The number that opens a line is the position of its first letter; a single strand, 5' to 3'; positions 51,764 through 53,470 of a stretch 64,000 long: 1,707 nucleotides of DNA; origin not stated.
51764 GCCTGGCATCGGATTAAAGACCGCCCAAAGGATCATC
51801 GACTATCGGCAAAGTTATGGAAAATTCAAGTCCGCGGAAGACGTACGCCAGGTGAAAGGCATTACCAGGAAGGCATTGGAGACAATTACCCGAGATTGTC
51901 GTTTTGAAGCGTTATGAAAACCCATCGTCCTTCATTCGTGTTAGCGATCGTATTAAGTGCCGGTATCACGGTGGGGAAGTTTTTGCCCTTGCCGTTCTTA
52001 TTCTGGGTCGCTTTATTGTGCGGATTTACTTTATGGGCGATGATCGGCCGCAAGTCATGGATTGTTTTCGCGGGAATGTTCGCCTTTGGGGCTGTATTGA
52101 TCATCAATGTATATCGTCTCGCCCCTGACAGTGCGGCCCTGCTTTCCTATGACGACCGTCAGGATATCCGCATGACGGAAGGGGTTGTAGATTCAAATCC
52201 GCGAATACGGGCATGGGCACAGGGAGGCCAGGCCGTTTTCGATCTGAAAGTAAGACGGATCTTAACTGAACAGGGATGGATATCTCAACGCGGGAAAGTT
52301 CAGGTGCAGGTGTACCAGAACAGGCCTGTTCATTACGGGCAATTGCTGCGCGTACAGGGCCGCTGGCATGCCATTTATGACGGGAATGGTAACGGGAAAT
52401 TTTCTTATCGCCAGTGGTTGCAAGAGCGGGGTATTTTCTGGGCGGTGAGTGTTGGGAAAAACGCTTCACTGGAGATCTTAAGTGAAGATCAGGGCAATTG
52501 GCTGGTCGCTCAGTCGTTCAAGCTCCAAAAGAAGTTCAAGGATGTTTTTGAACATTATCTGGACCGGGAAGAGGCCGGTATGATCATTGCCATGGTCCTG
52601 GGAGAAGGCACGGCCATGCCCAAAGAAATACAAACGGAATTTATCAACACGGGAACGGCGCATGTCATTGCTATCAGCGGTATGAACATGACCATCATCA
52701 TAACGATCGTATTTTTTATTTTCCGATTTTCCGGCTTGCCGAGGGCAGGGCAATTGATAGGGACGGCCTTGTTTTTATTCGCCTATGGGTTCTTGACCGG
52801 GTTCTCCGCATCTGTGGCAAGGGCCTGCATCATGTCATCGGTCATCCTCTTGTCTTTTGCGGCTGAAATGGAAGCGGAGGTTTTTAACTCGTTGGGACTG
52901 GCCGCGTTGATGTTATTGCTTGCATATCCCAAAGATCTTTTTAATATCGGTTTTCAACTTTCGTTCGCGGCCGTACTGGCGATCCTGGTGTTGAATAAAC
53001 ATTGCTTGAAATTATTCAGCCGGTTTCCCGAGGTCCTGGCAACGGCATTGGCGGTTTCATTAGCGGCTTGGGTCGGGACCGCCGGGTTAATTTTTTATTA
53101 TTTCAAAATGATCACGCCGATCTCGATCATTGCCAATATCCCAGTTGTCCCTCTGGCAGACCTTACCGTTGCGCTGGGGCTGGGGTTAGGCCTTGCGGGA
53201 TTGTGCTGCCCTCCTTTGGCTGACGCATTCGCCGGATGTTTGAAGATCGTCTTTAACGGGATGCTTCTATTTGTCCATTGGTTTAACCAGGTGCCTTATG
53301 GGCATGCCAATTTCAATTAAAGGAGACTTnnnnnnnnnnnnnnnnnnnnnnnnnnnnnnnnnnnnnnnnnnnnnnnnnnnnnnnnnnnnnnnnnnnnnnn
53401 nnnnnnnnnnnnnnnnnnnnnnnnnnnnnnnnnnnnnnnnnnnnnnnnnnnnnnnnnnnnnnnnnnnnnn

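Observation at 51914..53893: ComEC without its metallo-beta-lactamase domain, immediately followed by a secreted PLD/Nuc-type nuclease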

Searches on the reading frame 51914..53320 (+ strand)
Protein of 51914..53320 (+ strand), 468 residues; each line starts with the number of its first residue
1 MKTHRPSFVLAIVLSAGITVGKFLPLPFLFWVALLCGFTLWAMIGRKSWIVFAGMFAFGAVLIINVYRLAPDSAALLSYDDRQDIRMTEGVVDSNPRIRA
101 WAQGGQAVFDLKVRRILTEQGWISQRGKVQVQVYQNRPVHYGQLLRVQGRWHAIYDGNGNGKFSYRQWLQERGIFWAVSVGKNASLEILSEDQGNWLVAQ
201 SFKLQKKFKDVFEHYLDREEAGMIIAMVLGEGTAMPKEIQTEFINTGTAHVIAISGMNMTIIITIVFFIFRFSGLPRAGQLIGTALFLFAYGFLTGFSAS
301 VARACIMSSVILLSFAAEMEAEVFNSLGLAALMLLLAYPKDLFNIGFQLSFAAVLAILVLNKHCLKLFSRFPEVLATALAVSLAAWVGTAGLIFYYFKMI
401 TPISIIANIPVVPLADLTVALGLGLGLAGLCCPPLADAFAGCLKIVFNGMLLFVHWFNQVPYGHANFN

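Call 3: search_protein_families(library=pfam, proteins=[window:51914-53320:+], max_evalue=0.01)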
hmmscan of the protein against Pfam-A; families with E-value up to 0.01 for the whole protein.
window:51914-53320:+ (468 aa): 2 families
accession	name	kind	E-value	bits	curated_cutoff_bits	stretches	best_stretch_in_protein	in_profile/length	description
PF03772.21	Competence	-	3.3e-54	184.5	23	1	227-464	1-242/270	Competence protein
PF13567.11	DUF4131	-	1.5e-23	83.8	31.6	1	25-182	2-161/165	Domain of unknown function (DUF4131)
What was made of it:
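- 51914..53320 (+): comEC, short DC-type form (468 aa): 3 TM helices, OB fold, 8-TM channel domain, no MBL domain. DUF4131 E=1.5e-23 and Competence E=3.3e-54 (call 3).
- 51986..52459 (+): OB-fold (DUF4131) region of ComEC, residues 25-182. Pfam match (call 3).
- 52592..53305 (+): Competence (channel) domain of ComEC, residues 227-464. Pfam PF03772, E=3.3e-54, covering profile positions 1-242 of 270 (call 3).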

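Call 4: search_protein_families(library=ncbifam, proteins=[window:51914-53320:+], max_evalue=0.01)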
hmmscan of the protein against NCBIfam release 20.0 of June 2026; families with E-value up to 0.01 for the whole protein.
window:51914-53320:+ (468 aa): 4 families
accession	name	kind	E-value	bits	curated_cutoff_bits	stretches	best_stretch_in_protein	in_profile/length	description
TIGR00361.1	ComEC_Rec2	equivalog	5.6e-29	100.8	190.05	1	111-419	37-338/663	DNA internalization-related competence protein ComEC/Rec2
TIGR00360.1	ComEC_N-term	subfamily_domain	1.4e-23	84.1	36.5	1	248-419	1-168/171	ComEC/Rec2-related protein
NF045979.1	ComEC_MAG0480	equivalog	9.3e-15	54.3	150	1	200-416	172-387/461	MAG0480 family ComEC-like protein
NF008580.0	PRK11539.1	equivalog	5.2e-09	35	969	1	219-438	198-427/758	ComEC family protein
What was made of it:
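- On ComEC/Rec2 DNA-import channel: TIGR00360 scores 84.1 bits against a cutoff of 36.5 (call 4). TIGR00361 scores 100.8 bits against a cutoff of 190, covering model positions 37-338 of 663 (call 4).
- Checked: The protein scores below the cutoff of the full-length ComEC/Rec2 model TIGR00361 (100.8 vs 190 bits), and the match covers only the first half of that model (call 4).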

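Call 9: find_homologous_proteins(query=window:51914-53320:+)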
Query window:51914-53320:+ (468 aa): 992 proteins with E <= 0.001 among 8000 candidates; the best 120 are listed.
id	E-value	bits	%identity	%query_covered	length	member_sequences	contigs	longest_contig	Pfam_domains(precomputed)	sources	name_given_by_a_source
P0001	1.5e-252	857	80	100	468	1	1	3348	PF13567.12,PF03772.22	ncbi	-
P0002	3.6e-234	796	76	100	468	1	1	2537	PF13567.12,PF03772.22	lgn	-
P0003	3.0e-181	622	99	62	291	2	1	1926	PF03772.22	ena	-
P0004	2.9e-167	576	57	100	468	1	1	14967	PF13567.12,PF03772.22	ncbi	-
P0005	1.1e-161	557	56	100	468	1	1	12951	PF13567.12,PF03772.22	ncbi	-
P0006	7.8e-155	535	55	99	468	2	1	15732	PF13567.12,PF03772.22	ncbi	-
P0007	4.7e-153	529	53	99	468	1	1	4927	PF13567.12,PF03772.22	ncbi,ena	-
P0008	2.8e-147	510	52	99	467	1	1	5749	PF13567.12,PF03772.22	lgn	-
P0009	1.4e-146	507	53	99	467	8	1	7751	PF13567.12,PF03772.22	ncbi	-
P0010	2.6e-143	497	52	98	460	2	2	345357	PF13567.12,PF03772.22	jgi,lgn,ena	-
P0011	2.7e-139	483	51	97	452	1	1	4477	PF13567.12,PF03772.22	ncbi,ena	-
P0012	7.1e-137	475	48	100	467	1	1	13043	PF13567.12,PF03772.22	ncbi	-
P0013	3.9e-134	466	50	99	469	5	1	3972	PF13567.12,PF03772.22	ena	-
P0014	2.5e-130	454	48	100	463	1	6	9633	PF13567.12,PF03772.22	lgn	-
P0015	8.1e-126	439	48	99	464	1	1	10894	PF13567.12,PF03772.22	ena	-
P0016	3.4e-120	420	48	100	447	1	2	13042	PF13567.12,PF03772.22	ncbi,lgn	-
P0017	6.4e-119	416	45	99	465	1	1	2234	PF13567.12,PF03772.22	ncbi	-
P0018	3.0e-116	407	44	99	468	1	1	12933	PF13567.12,PF03772.22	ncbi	-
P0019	6.9e-115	403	46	99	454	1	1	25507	PF13567.12,PF03772.22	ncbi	-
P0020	3.9e-112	394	42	99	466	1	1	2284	PF13567.12,PF03772.22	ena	-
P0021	1.9e-106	375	42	100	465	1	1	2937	PF13567.12,PF03772.22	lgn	-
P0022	6.7e-102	360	44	99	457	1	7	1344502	PF13567.12,PF03772.22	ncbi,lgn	-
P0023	1.4e-101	359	42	100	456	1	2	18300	PF13567.12,PF03772.22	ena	-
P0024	1.9e-101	359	41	99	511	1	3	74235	PF13567.12,PF03772.22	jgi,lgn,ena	-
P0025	8.5e-100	353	42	96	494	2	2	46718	PF13567.12,PF03772.22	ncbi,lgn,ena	-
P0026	9.6e-100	353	41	99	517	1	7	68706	PF13567.12,PF03772.22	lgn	-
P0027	3.8e-98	348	44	87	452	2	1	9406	PF13567.12,PF03772.22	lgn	-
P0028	1.1e-96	343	43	87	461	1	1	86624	PF13567.12,PF03772.22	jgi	jgi:competence protein ComEC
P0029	1.5e-95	339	41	96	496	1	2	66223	PF13567.12,PF03772.22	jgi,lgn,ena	-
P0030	2.3e-93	332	42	88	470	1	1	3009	PF13567.12,PF03772.22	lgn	-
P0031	1.6e-92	329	41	99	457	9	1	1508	PF13567.12,PF03772.22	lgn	-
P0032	2.0e-91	326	60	59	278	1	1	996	PF03772.22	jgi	jgi:competence protein ComEC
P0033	2.3e-88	316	37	99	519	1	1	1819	PF13567.12,PF03772.22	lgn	-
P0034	7.0e-88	314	37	99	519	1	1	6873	PF13567.12,PF03772.22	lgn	-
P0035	6.4e-87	311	39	96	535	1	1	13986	PF13567.12,PF03772.22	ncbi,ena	-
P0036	4.9e-86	308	39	100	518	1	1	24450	PF13567.12,PF03772.22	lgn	-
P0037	1.4e-84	303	56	56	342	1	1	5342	PF03772.22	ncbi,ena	-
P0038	1.3e-82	297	39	90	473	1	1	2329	PF13567.12,PF03772.22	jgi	-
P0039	1.2e-81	293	35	100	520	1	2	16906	PF13567.12,PF03772.22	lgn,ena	-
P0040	1.4e-80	290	36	99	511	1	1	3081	PF13567.12,PF03772.22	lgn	-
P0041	8.7e-78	281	38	98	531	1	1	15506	PF13567.12,PF03772.22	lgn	-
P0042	9.0e-77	277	37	99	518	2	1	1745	PF13567.12,PF03772.22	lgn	-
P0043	2.6e-76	276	36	99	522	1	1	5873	PF13567.12,PF03772.22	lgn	-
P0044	2.8e-76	276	34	98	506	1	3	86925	PF13567.12,PF03772.22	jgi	-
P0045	4.4e-75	272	39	80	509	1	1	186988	PF13567.12,PF03772.22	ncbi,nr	ncbi:MAG: ComEC/Rec2 family competence protein [Candidatus Aceula meridiana]|nr:ComEC/Rec2 family co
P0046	2.8e-73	266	36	99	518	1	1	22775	PF13567.12,PF03772.22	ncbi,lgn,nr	ncbi:MAG: ComEC family competence protein [Candidatus Omnitrophica bacterium]|nr:ComEC family compet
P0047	8.4e-73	264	35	99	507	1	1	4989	PF13567.12,PF03772.22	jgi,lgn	-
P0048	1.3e-72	264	34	100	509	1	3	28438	PF13567.12,PF03772.22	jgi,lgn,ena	-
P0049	4.1e-72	262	35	99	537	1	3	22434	PF13567.12,PF03772.22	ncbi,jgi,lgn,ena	-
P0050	4.2e-72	262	34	98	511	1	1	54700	PF13567.12,PF03772.22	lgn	-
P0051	5.8e-72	261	37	99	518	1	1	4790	PF13567.12,PF03772.22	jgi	-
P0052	3.7e-70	256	35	100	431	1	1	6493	PF03772.22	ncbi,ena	-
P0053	4.0e-70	255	36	82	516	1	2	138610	PF13567.12,PF03772.22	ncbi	-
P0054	2.9e-69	253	36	82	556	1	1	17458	PF13567.12,PF03772.22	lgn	-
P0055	1.5e-68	250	39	81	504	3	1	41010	PF13567.12,PF03772.22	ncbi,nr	ncbi:MAG: ComEC family competence protein [Candidatus Omnitrophica bacterium]|nr:ComEC family compet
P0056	1.8e-68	250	35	99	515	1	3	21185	PF13567.12,PF03772.22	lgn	-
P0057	4.3e-68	249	39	81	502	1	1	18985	PF13567.12,PF03772.22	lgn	-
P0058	7.9e-67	245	40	82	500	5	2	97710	PF13567.12,PF03772.22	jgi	jgi:competence protein ComEC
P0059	2.3e-66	243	34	87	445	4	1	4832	PF13567.12,PF03772.22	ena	-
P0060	3.5e-65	239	32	97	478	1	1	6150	PF13567.12,PF03772.22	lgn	-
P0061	3.4e-64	236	33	92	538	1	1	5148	PF13567.12,PF03772.22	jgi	jgi:competence protein ComEC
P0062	6.7e-64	235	36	89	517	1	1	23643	PF13567.12,PF03772.22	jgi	jgi:competence protein ComEC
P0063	7.1e-64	235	35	81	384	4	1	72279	PF13567.12,PF03772.22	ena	-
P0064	8.5e-63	231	38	81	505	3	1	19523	PF13567.12,PF03772.22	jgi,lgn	-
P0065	2.6e-62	230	33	93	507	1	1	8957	PF13567.12,PF03772.22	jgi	jgi:competence protein ComEC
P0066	9.9e-62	228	31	96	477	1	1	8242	PF13567.12,PF03772.22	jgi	jgi:competence protein ComEC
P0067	1.7e-61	227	35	82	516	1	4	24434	PF13567.12,PF03772.22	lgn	-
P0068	2.4e-60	223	33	81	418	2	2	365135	PF13567.12,PF03772.22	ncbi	-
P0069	3.6e-60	223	31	96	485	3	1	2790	PF13567.12,PF03772.22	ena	-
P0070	4.3e-59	219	34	97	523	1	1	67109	PF13567.12,PF03772.22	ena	-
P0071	7.2e-59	218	36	76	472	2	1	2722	PF13567.12,PF03772.22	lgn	-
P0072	9.2e-59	218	40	61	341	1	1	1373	PF03772.22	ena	-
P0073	2.7e-57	213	38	79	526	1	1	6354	PF13567.12,PF03772.22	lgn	-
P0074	1.4e-56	211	37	72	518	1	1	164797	PF13567.12,PF03772.22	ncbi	-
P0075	7.9e-56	208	42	59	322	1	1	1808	PF03772.22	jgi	jgi:competence protein ComEC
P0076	2.0e-55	207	37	77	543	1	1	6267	PF13567.12,PF03772.22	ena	-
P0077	5.5e-55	205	32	85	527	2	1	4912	PF13567.12,PF03772.22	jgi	-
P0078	3.7e-54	203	36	95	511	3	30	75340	PF13567.12,PF03772.22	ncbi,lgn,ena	-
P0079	5.3e-54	202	30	99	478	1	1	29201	PF13567.12,PF03772.22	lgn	-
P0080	2.2e-52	197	29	99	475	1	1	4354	PF13567.12,PF03772.22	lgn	-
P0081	1.8e-51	194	31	99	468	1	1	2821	PF13567.12,PF03772.22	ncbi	-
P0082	2.3e-50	190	42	51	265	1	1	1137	PF13567.12,PF03772.22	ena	-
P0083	2.8e-50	190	36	76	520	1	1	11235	PF13567.12,PF03772.22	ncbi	-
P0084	8.3e-50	188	36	77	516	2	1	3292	PF13567.12,PF03772.22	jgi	jgi:competence protein ComEC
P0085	2.4e-48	184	34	73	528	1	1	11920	PF13567.12,PF03772.22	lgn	-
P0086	3.8e-48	183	31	80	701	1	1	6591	PF13567.12,PF03772.22,PF00753.34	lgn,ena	-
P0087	5.3e-48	182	31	99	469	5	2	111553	PF13567.12,PF03772.22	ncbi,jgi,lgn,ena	-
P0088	5.8e-48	182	31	84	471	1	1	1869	PF13567.12,PF03772.22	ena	-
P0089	9.0e-48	182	30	99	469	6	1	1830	PF13567.12,PF03772.22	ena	-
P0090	3.4e-47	180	31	97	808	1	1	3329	PF12706.14,PF13567.12,PF03772.22,PF00753.34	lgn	-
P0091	3.9e-47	180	32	87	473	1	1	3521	PF13567.12,PF03772.22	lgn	-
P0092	6.2e-47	179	33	95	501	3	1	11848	PF13567.12,PF03772.22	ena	-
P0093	7.0e-47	179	35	71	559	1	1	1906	PF13567.12,PF03772.22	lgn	-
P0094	1.8e-46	177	30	84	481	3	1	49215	PF13567.12,PF03772.22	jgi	jgi:competence protein ComEC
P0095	1.9e-46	177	31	83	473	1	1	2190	PF13567.12,PF03772.22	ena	-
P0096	4.2e-46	176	32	93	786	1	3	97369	PF13567.12,PF03772.22,PF00753.34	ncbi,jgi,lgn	jgi:competence protein ComEC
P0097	1.4e-45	175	31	92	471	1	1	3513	PF13567.12,PF03772.22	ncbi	-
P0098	1.4e-45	174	31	92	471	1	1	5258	PF13567.12,PF03772.22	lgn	-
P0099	1.4e-45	174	30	98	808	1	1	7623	PF13567.12,PF03772.22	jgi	jgi:competence protein ComEC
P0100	2.7e-45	174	30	82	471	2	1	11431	PF13567.12,PF03772.22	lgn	-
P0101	3.3e-44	170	29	95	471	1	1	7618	PF13567.12,PF03772.22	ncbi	-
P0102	3.4e-44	170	30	90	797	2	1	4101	PF13567.12,PF03772.22,PF00753.34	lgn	-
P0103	5.3e-44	169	30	92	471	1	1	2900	PF13567.12,PF03772.22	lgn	-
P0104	6.9e-44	169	30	99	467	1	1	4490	PF13567.12,PF03772.22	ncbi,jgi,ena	ncbi:MAG: ComEC/Rec2 family competence protein [Candidatus Omnitrophota bacterium]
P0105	1.3e-43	168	30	99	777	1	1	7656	PF12706.14,PF13567.12,PF03772.22,PF00753.34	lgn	-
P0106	3.2e-43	167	32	83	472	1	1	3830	PF13567.12,PF03772.22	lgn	-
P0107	4.4e-43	166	29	83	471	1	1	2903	PF13567.12,PF03772.22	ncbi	ncbi:MAG: ComEC/Rec2 family competence protein [Candidatus Omnitrophota bacterium]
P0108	6.5e-43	166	26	99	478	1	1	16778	PF13567.12,PF03772.22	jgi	-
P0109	1.3e-42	165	31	93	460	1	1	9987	PF13567.12,PF03772.22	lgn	-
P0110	1.6e-42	164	31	98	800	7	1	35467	PF12706.14,PF13567.12,PF03772.22,PF00753.34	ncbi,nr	ncbi:MAG: DNA internalization-related competence protein ComEC/Rec2 [Ignavibacteriales bacterium]|nr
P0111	5.6e-42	163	35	71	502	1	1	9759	PF13567.12,PF03772.22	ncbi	ncbi:MAG: ComEC/Rec2 family competence protein [Candidatus Omnitrophota bacterium]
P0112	6.2e-42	162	29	87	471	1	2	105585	PF13567.12,PF03772.22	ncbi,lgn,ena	-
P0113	7.3e-42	162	27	97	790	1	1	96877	PF12706.14,PF13567.12,PF03772.22,PF00753.34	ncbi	-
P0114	8.6e-42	162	32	78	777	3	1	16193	PF13567.12,PF03772.22,PF00753.34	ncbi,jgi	jgi:competence protein ComEC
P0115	1.4e-41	161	30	93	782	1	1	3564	PF13567.12,PF03772.22,PF00753.34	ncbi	ncbi:MAG: DNA internalization-related competence protein ComEC/Rec2 [bacterium]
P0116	1.7e-41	161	29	88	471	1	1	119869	PF13567.12,PF03772.22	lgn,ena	-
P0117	2.0e-41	161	31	98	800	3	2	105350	PF12706.14,PF13567.12,PF03772.22,PF00753.34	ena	-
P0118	2.1e-40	157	32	68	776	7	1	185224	PF12706.14,PF13567.12,PF03772.22,PF00753.34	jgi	-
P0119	2.4e-40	157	32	67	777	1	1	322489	PF13567.12,PF03772.22,PF00753.34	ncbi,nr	ncbi:MAG: DNA internalization-related competence protein ComEC/Rec2 [Candidatus Edwardsbacteria bact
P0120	2.6e-40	157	30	85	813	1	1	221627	PF13567.12,PF03772.22,PF00753.34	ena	-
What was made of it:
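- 51914..53320 (+): The closest homologues are all 450-530 aa with only DUF4131 and Competence (call 9).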

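Call 16: find_encoding_contigs(protein=P0004, flank=6000, max_places=3)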
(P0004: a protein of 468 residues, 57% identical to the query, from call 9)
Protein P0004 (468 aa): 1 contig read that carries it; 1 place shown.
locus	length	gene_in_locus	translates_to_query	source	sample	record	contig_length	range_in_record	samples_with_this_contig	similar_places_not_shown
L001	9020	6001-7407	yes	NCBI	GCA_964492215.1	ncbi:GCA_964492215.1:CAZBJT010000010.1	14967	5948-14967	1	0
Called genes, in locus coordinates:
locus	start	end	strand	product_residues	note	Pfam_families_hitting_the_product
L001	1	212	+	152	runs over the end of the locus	PF02675:AdoMet_dc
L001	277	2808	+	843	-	PF00133:tRNA-synt_1, PF01921:tRNA-synt_1f (faint), PF01406:tRNA-synt_1e (faint), PF09334:tRNA-synt_1g, PF13603:tRNA-synt_1_2, PF00133:tRNA-synt_1, PF09334:tRNA-synt_1g (weak), PF08264:Anticodon_1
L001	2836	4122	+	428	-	PF27218:MJ0043_C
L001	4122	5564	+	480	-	PF00580:UvrD-helicase, PF13245:AAA_19, PF01443:Viral_helicase1 (faint), PF00580:UvrD-helicase, PF13361:UvrD_C, PF13538:UvrD_C_2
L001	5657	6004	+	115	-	PF14520:HHH_5 (faint), PF12836:HHH_3, PF00633:HHH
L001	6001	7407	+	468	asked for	PF13567:DUF4131, PF03772:Competence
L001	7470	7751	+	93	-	PF04365:BrnT_toxin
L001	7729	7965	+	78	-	-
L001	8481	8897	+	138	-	PF00011:HSP20, PF17886:ArsA_HSP20 (faint)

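Call 17: find_encoding_contigs(protein=P0022, flank=6000, max_places=3)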
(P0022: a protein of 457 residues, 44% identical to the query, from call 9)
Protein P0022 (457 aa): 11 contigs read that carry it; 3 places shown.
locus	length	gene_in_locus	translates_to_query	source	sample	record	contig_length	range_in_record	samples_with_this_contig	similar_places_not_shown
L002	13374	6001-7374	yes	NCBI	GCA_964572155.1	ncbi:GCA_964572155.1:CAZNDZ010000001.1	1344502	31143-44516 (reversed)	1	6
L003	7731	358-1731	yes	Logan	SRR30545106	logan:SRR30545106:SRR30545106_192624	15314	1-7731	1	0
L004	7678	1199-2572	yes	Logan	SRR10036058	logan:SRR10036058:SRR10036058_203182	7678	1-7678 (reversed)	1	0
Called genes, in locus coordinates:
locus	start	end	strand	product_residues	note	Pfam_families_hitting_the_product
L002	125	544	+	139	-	PF02675:AdoMet_dc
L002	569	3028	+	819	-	PF00133:tRNA-synt_1, PF01406:tRNA-synt_1e (faint), PF09334:tRNA-synt_1g, PF13603:tRNA-synt_1_2, PF00133:tRNA-synt_1, PF09334:tRNA-synt_1g (weak), PF08264:Anticodon_1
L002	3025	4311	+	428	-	PF27218:MJ0043_C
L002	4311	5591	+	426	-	PF00580:UvrD-helicase, PF13191:AAA_16 (faint), PF13245:AAA_19, PF13604:AAA_30 (weak), PF01443:Viral_helicase1 (faint), PF00580:UvrD-helicase, PF13361:UvrD_C, PF13538:UvrD_C_2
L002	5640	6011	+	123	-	PF14579:HHH_6 (faint), PF14520:HHH_5 (faint), PF12836:HHH_3, PF00633:HHH (faint)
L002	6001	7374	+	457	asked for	PF13567:DUF4131, PF03772:Competence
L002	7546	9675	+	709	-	PF13191:AAA_16 (weak), PF23569:NBD_SMAX1, PF00004:AAA, PF17871:AAA_lid_9, PF00004:AAA, PF07724:AAA_2, PF07728:AAA_5, PF10431:ClpB_D2-small, +8 more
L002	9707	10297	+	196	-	PF00011:HSP20, PF17886:ArsA_HSP20 (weak)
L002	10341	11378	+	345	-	-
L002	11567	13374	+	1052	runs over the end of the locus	-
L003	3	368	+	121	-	?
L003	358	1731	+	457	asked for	PF13567:DUF4131, PF03772:Competence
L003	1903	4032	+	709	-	PF13191:AAA_16 (weak), PF23569:NBD_SMAX1, PF00004:AAA, PF17871:AAA_lid_9, PF00004:AAA, PF07724:AAA_2, PF07728:AAA_5, PF10431:ClpB_D2-small, +8 more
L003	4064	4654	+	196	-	PF00011:HSP20, PF17886:ArsA_HSP20 (weak)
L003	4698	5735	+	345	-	-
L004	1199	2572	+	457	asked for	PF13567:DUF4131, PF03772:Competence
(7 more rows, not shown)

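Call 20: find_related_loci(query=A1, collection=genome_contigs, flank=6000)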
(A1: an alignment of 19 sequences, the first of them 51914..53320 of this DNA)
Query A1 (468 aa) in genome_contigs; peptide patterns used: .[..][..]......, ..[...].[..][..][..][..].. (x = any residue, [..] = any of these).
600 stretches matched a pattern (row limit reached: there are more); 594 encode a relative of the query (tblastn E <= 1e-3); the best 80 are kept; 80 distinct loci.
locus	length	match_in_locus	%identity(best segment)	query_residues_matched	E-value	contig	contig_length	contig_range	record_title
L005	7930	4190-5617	37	1-464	4e-89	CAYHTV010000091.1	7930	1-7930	MAG TPA_asm: uncultured Planctomycetales bacterium isolate ERP119705_co15_632 genome assembly, contig: NODE_11287_length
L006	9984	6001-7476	32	4-464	4e-82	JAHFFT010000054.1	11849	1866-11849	MAG: Candidatus Omnitrophota bacterium isolate nzgw299 NODE_9008_length_11850_cov_6.074175, whole genome shotgun sequenc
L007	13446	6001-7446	35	1-466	1e-77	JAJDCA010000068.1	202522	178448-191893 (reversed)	MAG: Candidatus Omnitrophota bacterium isolate OFTM38 OFTM38_67, whole genome shotgun sequence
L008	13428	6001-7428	33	1-464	1e-75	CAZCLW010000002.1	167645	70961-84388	MAG TPA_asm: uncultured Planctomycetales bacterium isolate SRP239054_co1_195 genome assembly, contig: NODE_50_length_167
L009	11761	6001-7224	37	71-464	2e-72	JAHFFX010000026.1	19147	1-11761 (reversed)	MAG: Candidatus Omnitrophota bacterium isolate nzgw301 NODE_2896_length_19148_cov_2.909182, whole genome shotgun sequenc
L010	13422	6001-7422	32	2-464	5e-71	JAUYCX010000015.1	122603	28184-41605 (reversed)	MAG: Candidatus Omnitrophota bacterium isolate C20_maxbin.112_sub C20_k141_61823, whole genome shotgun sequence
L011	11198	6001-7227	35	70-468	5e-71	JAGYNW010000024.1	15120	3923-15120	MAG: Candidatus Omnitrophota bacterium isolate M55B153 24, whole genome shotgun sequence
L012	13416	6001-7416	32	3-461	4e-70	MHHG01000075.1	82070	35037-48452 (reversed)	MAG: Omnitrophica WOR_2 bacterium RIFOXYA2_FULL_38_17 rifoxya2_full_scaffold_95, whole genome shotgun sequence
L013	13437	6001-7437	33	3-466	2e-67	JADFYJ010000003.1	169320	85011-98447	MAG: Candidatus Omnitrophota bacterium isolate nDJH6bin5 nDJH6_bin5_NODE_3_length_169320_cov_8.358301, whole genome shot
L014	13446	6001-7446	31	2-461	6e-66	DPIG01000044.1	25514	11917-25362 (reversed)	MAG TPA_asm: Candidatus Omnitrophota bacterium isolate UBA10147 contig_10125, whole genome shotgun sequence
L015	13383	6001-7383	32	16-464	3e-65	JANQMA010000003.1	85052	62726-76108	MAG: Candidatus Omnitrophota bacterium isolate PL25a_bin.80 k99_722022, whole genome shotgun sequence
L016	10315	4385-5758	31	2-451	9e-59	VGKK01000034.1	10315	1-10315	MAG: Candidatus Omnitrophota bacterium isolate M_DeepCast_400m_m2_183 M_DeepCast_400m_m2_183_Ga0194112_10012582, whole g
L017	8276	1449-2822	30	4-461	2e-58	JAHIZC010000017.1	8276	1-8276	MAG: Candidatus Omnitrophota bacterium isolate Modern_marine.mb.16 Modern_marine.mb.16_k141_219532, whole genome shotgun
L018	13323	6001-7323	33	4-440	1e-57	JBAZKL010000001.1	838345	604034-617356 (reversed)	MAG: Candidatus Omnitrophota bacterium isolate SO_2017_LW4_142 scaffold_10_c1_LW137-91_2017, whole genome shotgun sequen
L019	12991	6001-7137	31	89-463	9e-53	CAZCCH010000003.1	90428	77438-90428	MAG TPA_asm: uncultured Planctomycetia bacterium isolate SRP077602_co2_372 genome assembly, contig: NODE_329_length_9042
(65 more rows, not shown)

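Call 24: find_encoding_contigs(protein=P0001, flank=6000, max_places=3)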
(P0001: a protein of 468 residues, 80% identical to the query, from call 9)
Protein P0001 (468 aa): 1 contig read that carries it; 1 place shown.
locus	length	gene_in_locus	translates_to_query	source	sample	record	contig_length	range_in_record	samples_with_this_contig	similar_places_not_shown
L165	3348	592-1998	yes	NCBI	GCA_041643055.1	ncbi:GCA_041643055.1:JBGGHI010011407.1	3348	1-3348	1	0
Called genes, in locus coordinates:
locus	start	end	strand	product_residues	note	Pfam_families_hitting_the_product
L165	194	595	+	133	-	PF14520:HHH_5 (faint), PF14716:HHH_8 (faint), PF12836:HHH_3, PF00633:HHH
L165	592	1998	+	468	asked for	PF13567:DUF4131, PF03772:Competence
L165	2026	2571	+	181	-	PF07894:SACK1 (weak), PF13091:PLDc_2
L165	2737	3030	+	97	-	PF04365:BrnT_toxin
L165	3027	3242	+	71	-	PF12441:CopG_antitoxin (weak), PF14384:BrnA_antitoxin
